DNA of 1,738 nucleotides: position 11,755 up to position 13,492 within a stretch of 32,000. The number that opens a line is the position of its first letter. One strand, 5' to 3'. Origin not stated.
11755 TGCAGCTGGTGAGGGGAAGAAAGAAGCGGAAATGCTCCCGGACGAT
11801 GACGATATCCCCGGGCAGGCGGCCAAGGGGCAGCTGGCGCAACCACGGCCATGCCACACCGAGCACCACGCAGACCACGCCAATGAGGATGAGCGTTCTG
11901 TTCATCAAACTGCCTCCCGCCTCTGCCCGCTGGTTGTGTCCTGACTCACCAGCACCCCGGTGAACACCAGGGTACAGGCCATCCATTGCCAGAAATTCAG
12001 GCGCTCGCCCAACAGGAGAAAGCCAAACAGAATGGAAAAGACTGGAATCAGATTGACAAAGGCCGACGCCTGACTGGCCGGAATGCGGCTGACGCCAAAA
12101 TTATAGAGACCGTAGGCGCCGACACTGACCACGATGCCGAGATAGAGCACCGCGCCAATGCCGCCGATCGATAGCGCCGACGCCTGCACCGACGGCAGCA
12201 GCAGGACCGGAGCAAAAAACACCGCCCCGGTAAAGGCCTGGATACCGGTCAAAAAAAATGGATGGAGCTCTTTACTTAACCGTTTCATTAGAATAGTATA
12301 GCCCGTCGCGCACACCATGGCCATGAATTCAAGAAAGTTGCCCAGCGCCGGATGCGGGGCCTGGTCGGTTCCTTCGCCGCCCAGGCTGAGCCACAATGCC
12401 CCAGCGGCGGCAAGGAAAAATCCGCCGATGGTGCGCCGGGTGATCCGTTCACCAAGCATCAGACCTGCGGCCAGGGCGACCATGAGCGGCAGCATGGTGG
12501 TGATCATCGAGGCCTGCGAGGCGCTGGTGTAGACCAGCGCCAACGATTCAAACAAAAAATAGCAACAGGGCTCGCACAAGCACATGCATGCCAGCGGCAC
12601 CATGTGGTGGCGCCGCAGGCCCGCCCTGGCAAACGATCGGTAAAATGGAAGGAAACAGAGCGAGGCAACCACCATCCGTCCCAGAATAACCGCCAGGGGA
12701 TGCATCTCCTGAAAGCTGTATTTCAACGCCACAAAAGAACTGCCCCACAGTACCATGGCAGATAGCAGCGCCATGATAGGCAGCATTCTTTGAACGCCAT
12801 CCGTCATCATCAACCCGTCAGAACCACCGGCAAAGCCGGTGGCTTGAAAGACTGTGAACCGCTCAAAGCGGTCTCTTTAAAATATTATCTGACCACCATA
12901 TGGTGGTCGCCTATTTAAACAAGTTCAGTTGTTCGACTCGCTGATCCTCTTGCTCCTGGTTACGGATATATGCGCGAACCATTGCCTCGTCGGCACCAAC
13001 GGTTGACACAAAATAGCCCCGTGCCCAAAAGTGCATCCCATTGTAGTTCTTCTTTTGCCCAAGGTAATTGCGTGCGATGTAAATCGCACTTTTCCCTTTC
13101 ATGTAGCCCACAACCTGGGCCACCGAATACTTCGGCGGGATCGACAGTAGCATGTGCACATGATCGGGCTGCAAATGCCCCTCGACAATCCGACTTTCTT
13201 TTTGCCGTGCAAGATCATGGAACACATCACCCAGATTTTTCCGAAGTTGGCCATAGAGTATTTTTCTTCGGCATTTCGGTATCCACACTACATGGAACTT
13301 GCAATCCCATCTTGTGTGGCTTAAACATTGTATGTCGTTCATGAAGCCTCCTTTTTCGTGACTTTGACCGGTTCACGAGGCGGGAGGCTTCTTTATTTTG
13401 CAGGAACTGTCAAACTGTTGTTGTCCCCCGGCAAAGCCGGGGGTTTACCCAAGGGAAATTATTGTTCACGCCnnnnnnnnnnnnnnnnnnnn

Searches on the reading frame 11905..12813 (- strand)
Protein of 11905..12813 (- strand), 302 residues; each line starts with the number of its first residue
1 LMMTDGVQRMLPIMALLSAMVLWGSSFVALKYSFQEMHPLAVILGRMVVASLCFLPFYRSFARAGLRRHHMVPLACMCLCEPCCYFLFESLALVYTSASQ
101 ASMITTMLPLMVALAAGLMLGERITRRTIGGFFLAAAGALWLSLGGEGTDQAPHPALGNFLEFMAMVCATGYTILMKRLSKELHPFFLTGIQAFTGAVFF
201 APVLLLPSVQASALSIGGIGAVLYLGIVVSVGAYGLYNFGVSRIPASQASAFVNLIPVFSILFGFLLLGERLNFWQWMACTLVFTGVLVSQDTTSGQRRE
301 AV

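Call 3: search_protein_families(library=pfam, proteins=[window:11905-12813:-], max_evalue=1)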
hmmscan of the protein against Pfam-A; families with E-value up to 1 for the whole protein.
window:11905-12813:- (302 aa): 5 families
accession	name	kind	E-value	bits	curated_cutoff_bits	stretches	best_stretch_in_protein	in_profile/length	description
PF00892.27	EamA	-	1.4e-46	158.6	28.2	2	157-289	2-132/135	EamA-like transporter family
PF03151.22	TPT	-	1e-05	25.5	30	1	173-290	18-135/291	Triose-phosphate Transporter family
PF16913.11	PUNUT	-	0.0026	17.5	30.6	1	221-298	76-153/321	Purine nucleobase transmembrane transport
PF04142.21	Nuc_sug_transp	-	0.03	13.9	27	1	241-295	104-158/315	Nucleotide-sugar transporter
PF10639.15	TMEM234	-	0.042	14.4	30.1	0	235-288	56-110/113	Putative transmembrane family 234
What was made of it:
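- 11905..12813 (-): eamA-family transporter gene, the ancestral divergent neighbour of X. PF00892, 1.4e-46 (call 3).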

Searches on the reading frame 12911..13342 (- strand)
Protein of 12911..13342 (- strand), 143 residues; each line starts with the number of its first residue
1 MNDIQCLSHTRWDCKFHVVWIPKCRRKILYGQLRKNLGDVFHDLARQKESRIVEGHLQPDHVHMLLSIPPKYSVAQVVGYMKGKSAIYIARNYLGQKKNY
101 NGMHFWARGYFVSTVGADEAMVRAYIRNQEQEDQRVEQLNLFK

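Call 3: search_protein_families(library=pfam, proteins=[window:12911-13342:-], max_evalue=1)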
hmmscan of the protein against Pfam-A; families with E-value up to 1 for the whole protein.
window:12911-13342:- (143 aa): 1 family
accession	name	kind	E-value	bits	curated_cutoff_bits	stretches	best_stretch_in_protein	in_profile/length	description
PF01797.21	Y1_Tnp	-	8.2e-39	132.9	23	1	11-129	2-121/121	Transposase IS200 like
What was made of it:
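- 12818..13458 (-): IS200 element, 641 bp, with tnpA at 12911–13342 (−). It is inserted in the ~25-nt divergent eamA|X spacer and is strain-specific. Y1_Tnp, 8e-39 (call 3).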
